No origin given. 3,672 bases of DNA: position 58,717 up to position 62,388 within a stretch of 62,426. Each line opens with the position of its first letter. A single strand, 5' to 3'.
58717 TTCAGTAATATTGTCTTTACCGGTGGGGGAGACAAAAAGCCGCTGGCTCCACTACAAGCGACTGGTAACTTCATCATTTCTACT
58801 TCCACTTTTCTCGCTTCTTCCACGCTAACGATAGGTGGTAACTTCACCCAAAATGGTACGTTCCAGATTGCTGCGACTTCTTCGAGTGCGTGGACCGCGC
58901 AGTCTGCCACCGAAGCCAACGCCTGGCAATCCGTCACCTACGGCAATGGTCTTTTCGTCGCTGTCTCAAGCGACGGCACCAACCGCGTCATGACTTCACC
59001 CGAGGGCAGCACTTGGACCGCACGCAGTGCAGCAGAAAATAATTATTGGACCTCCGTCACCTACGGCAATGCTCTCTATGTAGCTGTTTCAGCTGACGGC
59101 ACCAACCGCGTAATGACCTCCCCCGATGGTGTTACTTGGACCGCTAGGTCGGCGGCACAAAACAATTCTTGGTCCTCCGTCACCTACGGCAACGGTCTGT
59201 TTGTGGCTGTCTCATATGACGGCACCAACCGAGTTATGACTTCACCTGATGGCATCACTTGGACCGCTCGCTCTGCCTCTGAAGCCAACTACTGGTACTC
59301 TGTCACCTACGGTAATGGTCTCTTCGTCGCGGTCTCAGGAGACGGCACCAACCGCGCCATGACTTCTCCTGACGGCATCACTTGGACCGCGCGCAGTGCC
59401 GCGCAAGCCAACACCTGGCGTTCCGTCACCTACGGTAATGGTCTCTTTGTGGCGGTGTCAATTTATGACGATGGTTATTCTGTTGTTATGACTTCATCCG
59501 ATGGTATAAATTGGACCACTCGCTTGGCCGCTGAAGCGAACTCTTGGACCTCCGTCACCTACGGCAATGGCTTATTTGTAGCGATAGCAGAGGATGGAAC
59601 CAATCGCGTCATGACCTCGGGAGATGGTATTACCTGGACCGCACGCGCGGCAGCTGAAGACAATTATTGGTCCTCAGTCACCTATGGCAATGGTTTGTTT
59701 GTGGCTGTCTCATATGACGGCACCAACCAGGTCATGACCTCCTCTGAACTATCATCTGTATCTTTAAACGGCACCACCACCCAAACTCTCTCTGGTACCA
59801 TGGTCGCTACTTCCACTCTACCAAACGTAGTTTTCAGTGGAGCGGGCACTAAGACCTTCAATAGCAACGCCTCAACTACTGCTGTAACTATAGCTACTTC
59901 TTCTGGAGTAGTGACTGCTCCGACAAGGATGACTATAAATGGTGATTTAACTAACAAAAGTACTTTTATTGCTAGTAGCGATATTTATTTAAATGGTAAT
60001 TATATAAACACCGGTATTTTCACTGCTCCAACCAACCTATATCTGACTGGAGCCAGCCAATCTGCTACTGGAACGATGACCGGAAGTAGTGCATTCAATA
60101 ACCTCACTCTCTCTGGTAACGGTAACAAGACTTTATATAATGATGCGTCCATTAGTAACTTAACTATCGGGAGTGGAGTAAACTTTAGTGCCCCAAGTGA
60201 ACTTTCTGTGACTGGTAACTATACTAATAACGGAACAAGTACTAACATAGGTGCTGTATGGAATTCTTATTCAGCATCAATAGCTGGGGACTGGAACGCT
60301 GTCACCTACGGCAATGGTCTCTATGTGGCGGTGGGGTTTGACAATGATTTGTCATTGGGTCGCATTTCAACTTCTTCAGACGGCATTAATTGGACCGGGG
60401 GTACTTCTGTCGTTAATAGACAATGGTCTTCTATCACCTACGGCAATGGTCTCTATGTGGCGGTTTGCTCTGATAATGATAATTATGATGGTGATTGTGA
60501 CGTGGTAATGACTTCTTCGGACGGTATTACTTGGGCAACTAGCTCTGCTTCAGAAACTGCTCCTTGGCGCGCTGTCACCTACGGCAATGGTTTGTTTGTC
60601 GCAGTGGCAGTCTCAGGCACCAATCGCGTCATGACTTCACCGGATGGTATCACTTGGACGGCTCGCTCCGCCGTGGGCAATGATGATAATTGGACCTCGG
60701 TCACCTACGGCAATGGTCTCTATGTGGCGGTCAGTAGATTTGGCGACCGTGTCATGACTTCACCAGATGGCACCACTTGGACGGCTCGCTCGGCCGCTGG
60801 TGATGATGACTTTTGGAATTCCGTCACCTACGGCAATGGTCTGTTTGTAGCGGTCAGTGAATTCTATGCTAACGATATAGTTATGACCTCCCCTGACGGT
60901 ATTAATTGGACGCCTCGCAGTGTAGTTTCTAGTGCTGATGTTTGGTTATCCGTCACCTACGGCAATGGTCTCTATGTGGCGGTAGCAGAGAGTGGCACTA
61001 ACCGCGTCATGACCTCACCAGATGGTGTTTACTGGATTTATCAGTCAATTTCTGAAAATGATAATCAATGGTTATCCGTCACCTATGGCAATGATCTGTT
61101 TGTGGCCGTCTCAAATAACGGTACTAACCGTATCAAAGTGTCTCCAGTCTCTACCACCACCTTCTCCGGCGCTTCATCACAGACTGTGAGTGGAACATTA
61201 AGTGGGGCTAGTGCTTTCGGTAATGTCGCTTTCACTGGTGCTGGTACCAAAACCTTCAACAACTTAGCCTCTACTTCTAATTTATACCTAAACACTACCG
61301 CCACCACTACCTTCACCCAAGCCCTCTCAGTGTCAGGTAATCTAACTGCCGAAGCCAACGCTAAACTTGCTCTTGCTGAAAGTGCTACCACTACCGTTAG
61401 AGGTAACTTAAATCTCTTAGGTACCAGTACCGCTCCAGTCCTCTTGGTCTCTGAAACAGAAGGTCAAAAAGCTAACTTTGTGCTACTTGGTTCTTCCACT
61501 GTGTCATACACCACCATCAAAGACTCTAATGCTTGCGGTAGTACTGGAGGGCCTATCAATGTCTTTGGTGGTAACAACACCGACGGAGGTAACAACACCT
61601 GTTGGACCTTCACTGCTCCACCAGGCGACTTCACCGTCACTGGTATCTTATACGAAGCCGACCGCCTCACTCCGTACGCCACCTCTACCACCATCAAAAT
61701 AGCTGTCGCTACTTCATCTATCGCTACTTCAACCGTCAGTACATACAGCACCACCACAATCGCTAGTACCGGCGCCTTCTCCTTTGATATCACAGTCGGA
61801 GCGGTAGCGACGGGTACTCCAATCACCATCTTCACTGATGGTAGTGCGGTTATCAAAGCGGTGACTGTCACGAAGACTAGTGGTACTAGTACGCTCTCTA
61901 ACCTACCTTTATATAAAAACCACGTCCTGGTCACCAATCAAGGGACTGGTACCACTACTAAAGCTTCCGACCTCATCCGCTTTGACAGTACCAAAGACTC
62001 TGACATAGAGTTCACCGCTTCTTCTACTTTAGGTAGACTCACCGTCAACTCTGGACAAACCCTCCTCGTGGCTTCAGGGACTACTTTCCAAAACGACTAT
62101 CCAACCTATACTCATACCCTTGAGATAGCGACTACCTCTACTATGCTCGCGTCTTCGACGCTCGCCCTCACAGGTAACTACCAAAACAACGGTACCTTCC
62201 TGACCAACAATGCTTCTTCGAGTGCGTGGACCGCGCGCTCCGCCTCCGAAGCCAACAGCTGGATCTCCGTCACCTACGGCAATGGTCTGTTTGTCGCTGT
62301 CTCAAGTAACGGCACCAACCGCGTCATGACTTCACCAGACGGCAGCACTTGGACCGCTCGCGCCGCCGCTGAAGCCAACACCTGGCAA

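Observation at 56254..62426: Giant unterminated surface-protein gene, missing from the ORF track, built from at least four tandem Asp-box beta-propellers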

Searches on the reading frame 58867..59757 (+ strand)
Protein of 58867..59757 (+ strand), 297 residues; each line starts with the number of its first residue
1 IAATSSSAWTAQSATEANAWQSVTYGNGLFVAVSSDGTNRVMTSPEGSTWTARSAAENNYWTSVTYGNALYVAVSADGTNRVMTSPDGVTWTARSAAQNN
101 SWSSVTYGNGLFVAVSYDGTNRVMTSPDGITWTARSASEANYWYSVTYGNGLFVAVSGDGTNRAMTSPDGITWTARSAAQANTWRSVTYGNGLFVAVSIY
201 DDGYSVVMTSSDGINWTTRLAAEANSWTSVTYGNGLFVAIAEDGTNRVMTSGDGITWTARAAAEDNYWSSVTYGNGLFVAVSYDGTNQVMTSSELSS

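Call 22: search_solved_structures(query=A1, max_evalue=10, show_alignments=2)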
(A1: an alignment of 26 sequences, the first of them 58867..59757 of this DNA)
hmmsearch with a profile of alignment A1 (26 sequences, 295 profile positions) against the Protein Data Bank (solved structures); distinct sequences matched with E-value up to 10: 2.
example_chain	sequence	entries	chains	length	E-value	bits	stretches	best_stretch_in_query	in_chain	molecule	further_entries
8am5_S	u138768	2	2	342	0.0081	18.3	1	27-135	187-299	Photosystem II assembly lipoprotein Ycf48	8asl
8gs9_H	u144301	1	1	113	0.29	13.2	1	39-73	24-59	Heavy chain of VacBB-551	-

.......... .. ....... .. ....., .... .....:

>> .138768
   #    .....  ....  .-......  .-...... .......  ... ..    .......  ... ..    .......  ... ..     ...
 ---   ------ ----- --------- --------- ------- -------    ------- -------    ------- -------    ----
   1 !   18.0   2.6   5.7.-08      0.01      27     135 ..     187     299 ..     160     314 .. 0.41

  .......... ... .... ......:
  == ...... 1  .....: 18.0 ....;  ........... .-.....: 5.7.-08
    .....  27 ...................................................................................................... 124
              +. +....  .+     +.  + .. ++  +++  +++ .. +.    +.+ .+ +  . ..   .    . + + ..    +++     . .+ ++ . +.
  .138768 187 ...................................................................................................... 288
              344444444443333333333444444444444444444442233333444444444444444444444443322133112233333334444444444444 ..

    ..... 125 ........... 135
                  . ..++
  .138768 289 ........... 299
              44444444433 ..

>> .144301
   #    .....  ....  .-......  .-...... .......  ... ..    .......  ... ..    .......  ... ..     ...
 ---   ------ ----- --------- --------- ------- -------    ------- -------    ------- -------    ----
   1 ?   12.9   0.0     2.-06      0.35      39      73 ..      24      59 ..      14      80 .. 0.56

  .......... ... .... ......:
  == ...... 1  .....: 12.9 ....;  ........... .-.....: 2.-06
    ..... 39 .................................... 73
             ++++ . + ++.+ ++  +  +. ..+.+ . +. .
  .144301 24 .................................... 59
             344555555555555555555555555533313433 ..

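Call 29: predict_structure(alignment_id=A1)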
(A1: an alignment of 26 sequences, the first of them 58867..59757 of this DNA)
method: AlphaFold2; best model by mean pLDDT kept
length: 297 residues; sequences in the alignment: 26
mean_pLDDT: 94.7   pTM: 0.92
mean pLDDT of the five models: 94.7, 94.4, 93.7, 93.6, 93.5
residues with pLDDT >= 90: 276; 70-90: 8; 50-70: 10; < 50: 3
segments of 3 or more residues with pLDDT < 50: none
pLDDT, mean of each block of 10 residues (from residue 1): 67 95 98 97 96 98 98 98 98 97 98 97 98 97 98 97 97 97 97 96 82 97 95 96 94 95 96 96 95 73
secondary structure, 60 per line:
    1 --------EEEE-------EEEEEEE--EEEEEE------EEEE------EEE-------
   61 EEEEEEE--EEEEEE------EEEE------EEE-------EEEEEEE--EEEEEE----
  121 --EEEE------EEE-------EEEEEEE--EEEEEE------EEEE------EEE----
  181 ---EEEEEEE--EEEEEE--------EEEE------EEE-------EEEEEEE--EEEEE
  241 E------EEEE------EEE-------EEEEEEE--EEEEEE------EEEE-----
elements in order: E9-12 E20-26 E29-34 E41-44 E51-53 E61-67 E70-75 E82-85 E92-94 E102-108 E111-116 E123-126 E133-135 E143-149 E152-157 E164-167 E174-176 E184-190 E193-198 E207-210 E217-219 E227-233 E236-241 E248-251 E258-260 E268-274 E277-282 E289-292

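Call 32: fold_search(model_id=the predicted structure, library=pdb)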
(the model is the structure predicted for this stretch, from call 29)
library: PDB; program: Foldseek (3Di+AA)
matches with E <= 10: 1655; with E <= 0.001: 1222
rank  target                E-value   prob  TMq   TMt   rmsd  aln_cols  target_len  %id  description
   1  5ojr_D                1.2e-11  1.00  0.70  0.69   4.2       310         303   15  YCF48 bound to D1 peptide (released 2018-08-08)
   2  5ojr_C                2.5e-11  1.00  0.69  0.68   4.3       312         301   15  YCF48 bound to D1 peptide (released 2018-08-08)
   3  5ojr_A                1.1e-10  1.00  0.71  0.68   4.1       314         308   15  YCF48 bound to D1 peptide (released 2018-08-08)
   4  7on8                  1.3e-10  1.00  0.61  0.60   4.9       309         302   22  Crystal structure of the computationally designed SAKe6AR protein (released 2022-12-14)
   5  7on7_B                2.1e-10  1.00  0.60  0.65   4.6       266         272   25  Crystal structure of the computationally designed SAKe6BE-L2 protein (released 2022-12-14)
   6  5oj5_A                2.2e-10  1.00  0.71  0.68   4.0       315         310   15  YCF48 bound to D1 peptide (released 2018-08-08)
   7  8pjz_A                2.6e-10  1.00  0.58  0.59   4.1       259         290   20  Crystal structure of the computationally designed SAKe6EEtal protein (released 2024-07-10)
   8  8pjt_C                3.0e-10  1.00  0.60  0.60   4.7       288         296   21  Crystal structure of the computationally designed SAKe6DEref protein (released 2024-07-10)
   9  2xbg                  3.7e-10  1.00  0.69  0.67   4.4       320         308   15  Crystal Structure of YCF48 from Thermosynechococcus elongatus (released 2011-04-13)
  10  9j7g_C                3.7e-10  1.00  0.59  0.62   5.9       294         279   17  Crystal strcuture of Keap1_compound_8 (released 2025-06-25)
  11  5oj3_A                5.9e-10  1.00  0.69  0.64   4.3       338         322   14  YCF48 from Cyanidioschyzon merolae (released 2018-08-08)
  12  8am5_S                5.9e-10  1.00  0.67  0.65   4.8       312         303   14  RCII/PSI complex, class 3 (released 2023-08-16)
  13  6g6o_A                6.2e-10  1.00  0.61  0.58   6.7       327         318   12  Crystal structure of the computationally designed Ika8 protein: crystal packing No.1 in P63 (released 2018-11-28)
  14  8pjv                  6.5e-10  1.00  0.60  0.62   5.8       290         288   20  Crystal structure of the computationally designed SAKe6DR protein (released 2024-07-10)
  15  6m92_A                6.9e-10  1.00  0.72  0.55   4.0       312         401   12  Monophosphorylated pSer33 b-Catenin peptide, b-TrCP/Skp1, NRX-2663 ternary complex (released 2019-04-03)
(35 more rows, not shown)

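Call 35: fold_search(model_id=the predicted structure, library=viral)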
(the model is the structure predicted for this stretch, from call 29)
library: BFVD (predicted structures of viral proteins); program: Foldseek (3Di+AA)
matches with E <= 10: 860; with E <= 0.001: 342
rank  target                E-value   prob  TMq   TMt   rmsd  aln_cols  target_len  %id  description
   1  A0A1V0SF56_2          1.6e-36  1.00  0.94  0.28   1.0       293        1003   56  Collagen triple helix repeat motif-containing protein [Hokovirus HKV1]
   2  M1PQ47                4.1e-36  1.00  0.94  0.89   1.1       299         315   56  (no name in the UniProt tables at hand)
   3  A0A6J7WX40            1.7e-34  1.00  0.96  0.28   1.3       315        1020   50  Intramolecular chaperone auto-processing domain containing protein [uncultured Caudovirales phage]
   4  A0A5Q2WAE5            7.5e-30  1.00  0.91  0.38   1.7       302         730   40  (no name in the UniProt tables at hand)
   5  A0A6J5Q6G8            4.1e-26  1.00  0.88  0.28   2.1       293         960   40  TerB_like domain containing protein [uncultured Caudovirales phage]
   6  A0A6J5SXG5            2.2e-23  1.00  0.91  0.90   1.7       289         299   35  DUF6242 domain-containing protein [uncultured Caudovirales phage]
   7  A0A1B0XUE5            5.8e-23  1.00  0.84  0.67   2.6       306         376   31  (no name in the UniProt tables at hand)
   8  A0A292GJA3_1          8.1e-21  1.00  0.85  0.19   2.6       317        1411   26  (no name in the UniProt tables at hand)
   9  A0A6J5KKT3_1          6.2e-19  1.00  0.82  0.34   3.3       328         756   27  Intramolecular chaperone auto-processing domain containing protein [uncultured Caudovirales phage]
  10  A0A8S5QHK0            9.8e-19  1.00  0.76  0.63   3.4       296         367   25  Uncharacterized protein (Fragment) [Siphoviridae sp. ctXmm2]
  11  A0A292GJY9            7.9e-18  1.00  0.84  0.44   3.4       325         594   26  (no name in the UniProt tables at hand)
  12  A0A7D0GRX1            7.9e-18  1.00  0.78  0.18   4.7       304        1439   36  (no name in the UniProt tables at hand)
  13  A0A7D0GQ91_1          9.2e-18  1.00  0.79  0.28   3.2       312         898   24  (no name in the UniProt tables at hand)
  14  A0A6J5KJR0            1.2e-17  1.00  0.76  0.57   3.6       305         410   26  Uncharacterized protein [uncultured Caudovirales phage]
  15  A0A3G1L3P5            2.3e-17  1.00  0.78  0.21   3.4       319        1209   20  BNR repeat domain protein [Synechococcus phage S-CBWM1]
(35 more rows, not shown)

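Call 39: search_protein_families(library=phrogs, proteins=[window:58867-59757:+], max_evalue=0.01)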
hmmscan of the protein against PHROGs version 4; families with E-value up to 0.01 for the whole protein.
window:58867-59757:+ (297 aa): 7 families
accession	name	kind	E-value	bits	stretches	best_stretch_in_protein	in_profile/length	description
phrog_33202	-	unknown function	7.1e-09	36.4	0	57-72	4-19/32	-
phrog_28214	-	unknown function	6.3e-08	34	0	222-249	53-80/103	-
phrog_11733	-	unknown function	9.8e-05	22.9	0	228-247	15-35/44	-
phrog_22032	-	unknown function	0.0002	22.5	0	39-54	12-27/68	-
phrog_15472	-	unknown function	0.00028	22.2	0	74-98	25-49/80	-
phrog_8835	-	unknown function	0.00048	21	0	271-295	33-57/78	-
phrog_27617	-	unknown function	0.0028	18.9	0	194-214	18-38/61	-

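Call 76: find_related_loci(query=A1, collection=viral_contigs, flank=6000)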
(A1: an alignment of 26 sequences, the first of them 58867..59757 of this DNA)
Query A1 (297 aa) in viral_contigs; peptide patterns used: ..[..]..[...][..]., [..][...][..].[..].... (x = any residue, [..] = any of these).
600 stretches matched a pattern (row limit reached: there are more); 491 encode a relative of the query (tblastn E <= 1e-3); the best 80 are kept; 80 distinct loci.
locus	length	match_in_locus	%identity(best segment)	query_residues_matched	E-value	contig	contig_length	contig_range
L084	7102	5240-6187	64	3-294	5e-111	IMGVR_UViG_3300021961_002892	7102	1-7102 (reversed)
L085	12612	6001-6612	80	6-294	4e-103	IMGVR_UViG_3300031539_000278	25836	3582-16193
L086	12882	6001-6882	61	9-294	2e-101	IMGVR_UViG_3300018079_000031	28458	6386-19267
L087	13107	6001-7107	60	8-295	2e-101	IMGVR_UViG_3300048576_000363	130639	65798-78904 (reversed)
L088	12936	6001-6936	63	6-294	1e-99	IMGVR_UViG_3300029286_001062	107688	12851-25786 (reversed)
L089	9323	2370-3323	65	9-294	8e-99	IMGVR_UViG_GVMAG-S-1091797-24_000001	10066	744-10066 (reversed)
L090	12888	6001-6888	62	9-294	2e-98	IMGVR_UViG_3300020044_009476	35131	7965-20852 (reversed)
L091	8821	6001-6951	57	9-294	3e-95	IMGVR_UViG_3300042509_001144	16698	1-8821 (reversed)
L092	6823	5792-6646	60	9-292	3e-94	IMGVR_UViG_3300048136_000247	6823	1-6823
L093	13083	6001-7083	58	9-295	2e-93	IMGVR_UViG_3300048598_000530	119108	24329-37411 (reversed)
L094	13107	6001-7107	60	8-295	2e-101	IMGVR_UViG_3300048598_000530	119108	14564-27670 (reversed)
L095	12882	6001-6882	55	9-290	3e-87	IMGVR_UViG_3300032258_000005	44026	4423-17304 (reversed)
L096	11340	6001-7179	56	9-294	5e-85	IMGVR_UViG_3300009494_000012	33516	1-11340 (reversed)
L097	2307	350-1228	57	7-294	2e-87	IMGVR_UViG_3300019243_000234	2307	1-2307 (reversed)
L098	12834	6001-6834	56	9-292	2e-83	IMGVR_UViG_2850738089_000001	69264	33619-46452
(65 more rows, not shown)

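Call 88: search_protein_representatives(alignment_id=A1)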
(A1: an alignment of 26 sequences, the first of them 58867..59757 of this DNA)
Query: 26 sequences, 295 profile positions. Proteins with E-value up to 0.001 (for the whole library): 46340; up to 1e-10: 34756; up to 1e-30: 15938. The best 150 are listed.
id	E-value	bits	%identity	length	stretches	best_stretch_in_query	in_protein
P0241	0.0e+00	2813.6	-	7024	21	5-290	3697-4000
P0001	0.0e+00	2705.8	-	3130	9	8-292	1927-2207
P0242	0.0e+00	1857.2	-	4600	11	6-292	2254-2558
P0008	0.0e+00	1735.3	-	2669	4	3-292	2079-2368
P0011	0.0e+00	1634.7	-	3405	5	4-293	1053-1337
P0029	0.0e+00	1624.8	-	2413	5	6-292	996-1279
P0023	0.0e+00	1595.8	-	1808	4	5-293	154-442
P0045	0.0e+00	1590.4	-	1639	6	6-293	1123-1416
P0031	0.0e+00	1523.5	-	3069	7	4-292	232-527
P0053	0.0e+00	1493.3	-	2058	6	44-284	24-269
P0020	0.0e+00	1451.0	-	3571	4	4-291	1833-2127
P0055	0.0e+00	1417.9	-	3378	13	14-284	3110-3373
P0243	0.0e+00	1361.6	-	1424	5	3-250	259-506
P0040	0.0e+00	1344.4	-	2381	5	3-292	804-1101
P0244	0.0e+00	1327.0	-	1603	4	15-284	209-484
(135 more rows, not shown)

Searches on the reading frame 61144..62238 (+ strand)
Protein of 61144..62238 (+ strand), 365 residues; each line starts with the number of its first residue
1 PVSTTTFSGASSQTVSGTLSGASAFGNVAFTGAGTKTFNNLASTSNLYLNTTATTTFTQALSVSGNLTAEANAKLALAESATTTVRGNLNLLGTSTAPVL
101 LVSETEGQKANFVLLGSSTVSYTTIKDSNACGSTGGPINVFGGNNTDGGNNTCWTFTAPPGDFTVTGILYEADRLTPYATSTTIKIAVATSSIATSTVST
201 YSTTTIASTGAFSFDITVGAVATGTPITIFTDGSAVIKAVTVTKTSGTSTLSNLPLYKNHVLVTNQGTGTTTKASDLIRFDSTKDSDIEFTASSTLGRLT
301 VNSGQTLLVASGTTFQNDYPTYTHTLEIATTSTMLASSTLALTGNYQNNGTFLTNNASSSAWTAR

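Call 39: search_protein_families(library=phrogs, proteins=[window:61144-62238:+], max_evalue=0.01)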
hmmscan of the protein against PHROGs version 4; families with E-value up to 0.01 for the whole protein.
window:61144-62238:+ (365 aa): 0 families
